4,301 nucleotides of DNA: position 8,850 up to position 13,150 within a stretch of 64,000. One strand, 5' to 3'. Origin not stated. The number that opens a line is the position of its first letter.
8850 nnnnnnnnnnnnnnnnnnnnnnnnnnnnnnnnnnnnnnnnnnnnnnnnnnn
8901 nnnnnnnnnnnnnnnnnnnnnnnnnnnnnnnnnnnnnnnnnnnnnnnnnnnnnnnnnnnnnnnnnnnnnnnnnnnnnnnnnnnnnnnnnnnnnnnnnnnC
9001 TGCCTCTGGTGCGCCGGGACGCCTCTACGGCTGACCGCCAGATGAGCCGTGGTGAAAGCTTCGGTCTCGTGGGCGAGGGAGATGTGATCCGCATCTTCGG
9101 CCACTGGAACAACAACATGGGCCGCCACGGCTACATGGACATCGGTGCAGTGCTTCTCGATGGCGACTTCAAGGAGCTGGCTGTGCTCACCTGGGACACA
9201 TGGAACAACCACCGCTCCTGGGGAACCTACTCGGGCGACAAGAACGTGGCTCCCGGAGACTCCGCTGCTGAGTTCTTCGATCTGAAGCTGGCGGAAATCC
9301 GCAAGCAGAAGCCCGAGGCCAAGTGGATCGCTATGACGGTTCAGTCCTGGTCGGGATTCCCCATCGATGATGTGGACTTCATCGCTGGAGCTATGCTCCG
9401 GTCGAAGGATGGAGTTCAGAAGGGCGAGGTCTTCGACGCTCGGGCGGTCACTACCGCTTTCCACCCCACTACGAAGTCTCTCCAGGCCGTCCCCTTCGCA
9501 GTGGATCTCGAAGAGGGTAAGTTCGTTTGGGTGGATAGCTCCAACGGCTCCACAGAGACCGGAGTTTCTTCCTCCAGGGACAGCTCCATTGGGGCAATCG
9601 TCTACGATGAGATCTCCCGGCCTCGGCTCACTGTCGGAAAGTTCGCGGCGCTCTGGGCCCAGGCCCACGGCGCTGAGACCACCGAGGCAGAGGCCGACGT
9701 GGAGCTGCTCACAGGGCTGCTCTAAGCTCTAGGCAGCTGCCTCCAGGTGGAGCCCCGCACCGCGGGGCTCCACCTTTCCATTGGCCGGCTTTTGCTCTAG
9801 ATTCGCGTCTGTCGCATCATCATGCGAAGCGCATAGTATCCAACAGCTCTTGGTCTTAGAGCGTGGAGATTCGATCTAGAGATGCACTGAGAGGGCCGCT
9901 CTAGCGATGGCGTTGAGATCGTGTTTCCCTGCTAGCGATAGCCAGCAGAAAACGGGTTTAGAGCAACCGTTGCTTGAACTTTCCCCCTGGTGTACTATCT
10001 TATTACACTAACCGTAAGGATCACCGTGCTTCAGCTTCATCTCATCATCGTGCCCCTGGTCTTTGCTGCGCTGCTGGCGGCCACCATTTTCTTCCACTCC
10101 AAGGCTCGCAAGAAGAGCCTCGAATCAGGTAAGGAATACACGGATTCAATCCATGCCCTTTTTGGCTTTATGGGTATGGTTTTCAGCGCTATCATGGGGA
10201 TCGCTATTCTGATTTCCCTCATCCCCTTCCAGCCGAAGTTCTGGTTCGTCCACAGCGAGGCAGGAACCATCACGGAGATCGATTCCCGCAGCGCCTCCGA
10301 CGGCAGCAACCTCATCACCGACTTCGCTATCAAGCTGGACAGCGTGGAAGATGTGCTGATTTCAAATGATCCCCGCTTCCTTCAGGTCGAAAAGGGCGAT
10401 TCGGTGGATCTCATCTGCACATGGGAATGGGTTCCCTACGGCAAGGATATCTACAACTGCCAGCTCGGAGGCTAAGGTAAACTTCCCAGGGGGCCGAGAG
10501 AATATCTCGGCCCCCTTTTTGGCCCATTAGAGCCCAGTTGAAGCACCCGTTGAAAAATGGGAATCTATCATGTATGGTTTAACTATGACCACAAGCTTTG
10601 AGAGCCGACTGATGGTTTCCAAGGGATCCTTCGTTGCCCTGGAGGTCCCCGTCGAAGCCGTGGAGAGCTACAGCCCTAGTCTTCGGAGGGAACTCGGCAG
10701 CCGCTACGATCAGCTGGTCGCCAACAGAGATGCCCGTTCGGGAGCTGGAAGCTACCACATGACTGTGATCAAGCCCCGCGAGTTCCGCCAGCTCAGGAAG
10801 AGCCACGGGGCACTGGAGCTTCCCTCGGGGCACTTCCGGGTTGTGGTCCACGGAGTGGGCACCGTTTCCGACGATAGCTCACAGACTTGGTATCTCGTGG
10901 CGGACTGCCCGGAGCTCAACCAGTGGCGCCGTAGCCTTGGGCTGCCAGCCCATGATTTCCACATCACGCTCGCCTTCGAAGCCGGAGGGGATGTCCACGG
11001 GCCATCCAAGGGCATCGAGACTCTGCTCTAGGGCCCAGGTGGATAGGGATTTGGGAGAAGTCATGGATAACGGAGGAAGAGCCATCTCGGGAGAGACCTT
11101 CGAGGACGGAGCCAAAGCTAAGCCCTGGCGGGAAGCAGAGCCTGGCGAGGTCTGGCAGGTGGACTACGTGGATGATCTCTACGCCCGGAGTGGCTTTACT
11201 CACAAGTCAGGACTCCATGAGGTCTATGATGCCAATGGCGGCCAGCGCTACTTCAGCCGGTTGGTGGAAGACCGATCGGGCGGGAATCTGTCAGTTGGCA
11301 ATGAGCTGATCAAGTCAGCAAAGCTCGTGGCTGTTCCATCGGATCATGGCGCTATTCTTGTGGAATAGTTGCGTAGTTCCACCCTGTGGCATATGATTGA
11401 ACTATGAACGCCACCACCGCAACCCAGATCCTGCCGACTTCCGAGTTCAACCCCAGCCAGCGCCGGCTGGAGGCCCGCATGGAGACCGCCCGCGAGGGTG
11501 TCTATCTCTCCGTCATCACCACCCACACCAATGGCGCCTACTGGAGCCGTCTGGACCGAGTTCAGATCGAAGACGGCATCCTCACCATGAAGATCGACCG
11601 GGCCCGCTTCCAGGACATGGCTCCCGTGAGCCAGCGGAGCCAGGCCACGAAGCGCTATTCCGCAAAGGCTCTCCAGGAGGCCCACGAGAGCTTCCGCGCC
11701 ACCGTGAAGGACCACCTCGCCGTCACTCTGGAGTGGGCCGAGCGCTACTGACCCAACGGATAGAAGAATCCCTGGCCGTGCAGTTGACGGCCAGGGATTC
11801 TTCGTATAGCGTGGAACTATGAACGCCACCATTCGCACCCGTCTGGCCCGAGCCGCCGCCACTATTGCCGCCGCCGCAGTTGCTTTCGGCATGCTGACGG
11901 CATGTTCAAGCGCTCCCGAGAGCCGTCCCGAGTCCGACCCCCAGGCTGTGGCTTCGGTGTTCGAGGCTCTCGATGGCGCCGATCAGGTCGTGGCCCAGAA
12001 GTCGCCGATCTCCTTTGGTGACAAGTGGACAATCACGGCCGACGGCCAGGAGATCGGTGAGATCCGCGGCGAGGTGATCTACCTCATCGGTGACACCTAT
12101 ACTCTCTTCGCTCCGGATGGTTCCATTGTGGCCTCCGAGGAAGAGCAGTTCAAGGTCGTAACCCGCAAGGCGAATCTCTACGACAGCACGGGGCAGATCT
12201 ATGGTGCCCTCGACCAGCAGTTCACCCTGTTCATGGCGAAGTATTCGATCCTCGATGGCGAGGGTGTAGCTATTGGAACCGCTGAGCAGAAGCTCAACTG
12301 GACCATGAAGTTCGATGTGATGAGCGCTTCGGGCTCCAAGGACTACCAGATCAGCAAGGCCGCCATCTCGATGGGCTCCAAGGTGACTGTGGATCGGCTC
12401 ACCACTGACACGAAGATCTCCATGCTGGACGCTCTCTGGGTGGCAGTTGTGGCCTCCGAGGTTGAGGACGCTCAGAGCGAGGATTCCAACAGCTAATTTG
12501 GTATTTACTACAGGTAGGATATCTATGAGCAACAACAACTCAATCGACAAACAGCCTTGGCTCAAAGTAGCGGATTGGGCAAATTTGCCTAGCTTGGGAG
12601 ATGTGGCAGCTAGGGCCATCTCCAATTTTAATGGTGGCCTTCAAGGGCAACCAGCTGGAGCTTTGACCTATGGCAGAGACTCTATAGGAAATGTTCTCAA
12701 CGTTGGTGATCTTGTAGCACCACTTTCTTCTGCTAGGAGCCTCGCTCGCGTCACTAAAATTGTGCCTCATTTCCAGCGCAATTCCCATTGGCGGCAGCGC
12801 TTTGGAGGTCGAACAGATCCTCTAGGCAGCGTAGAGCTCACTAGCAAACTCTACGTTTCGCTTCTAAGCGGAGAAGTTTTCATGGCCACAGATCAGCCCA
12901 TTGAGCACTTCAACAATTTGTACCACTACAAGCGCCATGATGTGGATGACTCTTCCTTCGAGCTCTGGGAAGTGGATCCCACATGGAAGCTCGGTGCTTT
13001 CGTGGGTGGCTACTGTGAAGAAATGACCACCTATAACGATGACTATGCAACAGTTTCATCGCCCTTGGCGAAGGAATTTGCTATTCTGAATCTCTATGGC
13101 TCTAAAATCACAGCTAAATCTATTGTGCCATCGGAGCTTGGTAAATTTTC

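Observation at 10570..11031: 153 aa 2H phosphoesterase, a candidate Acb1-like degrader of cyclic oligonucleotide signals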

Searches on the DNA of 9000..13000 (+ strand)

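Call 6: search_dna_similar(query=window:9000-13000:+, collection=phages, mode=near)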
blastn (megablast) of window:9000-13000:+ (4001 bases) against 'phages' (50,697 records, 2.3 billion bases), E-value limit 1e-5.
No match.

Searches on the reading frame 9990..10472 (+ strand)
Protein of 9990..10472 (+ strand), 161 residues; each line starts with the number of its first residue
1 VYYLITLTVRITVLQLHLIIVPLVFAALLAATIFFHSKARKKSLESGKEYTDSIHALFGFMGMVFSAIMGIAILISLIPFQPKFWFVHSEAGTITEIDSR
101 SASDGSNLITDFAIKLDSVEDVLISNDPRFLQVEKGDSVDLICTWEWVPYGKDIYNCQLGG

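Call 13: search_protein_families(library=pfam, proteins=[window:9990-10472:+], max_evalue=0.01)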
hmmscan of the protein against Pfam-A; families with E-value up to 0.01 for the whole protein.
window:9990-10472:+ (161 aa): 2 families
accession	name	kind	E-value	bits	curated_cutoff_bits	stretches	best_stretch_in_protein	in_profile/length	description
PF13631.11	Cytochrom_B_N_2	-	0.0023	18.4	27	1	13-83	93-164/169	Cytochrome b(N-terminal)/b6/petB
PF07666.16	MpPF26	-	0.0072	16.8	37.2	0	17-75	10-73/75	M penetrans paralogue family 26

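Call 47: search_protein_families(library=phrogs, proteins=[window:9990-10472:+], max_evalue=0.001)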
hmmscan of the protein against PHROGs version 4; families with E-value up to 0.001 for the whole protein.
window:9990-10472:+ (161 aa): 0 families
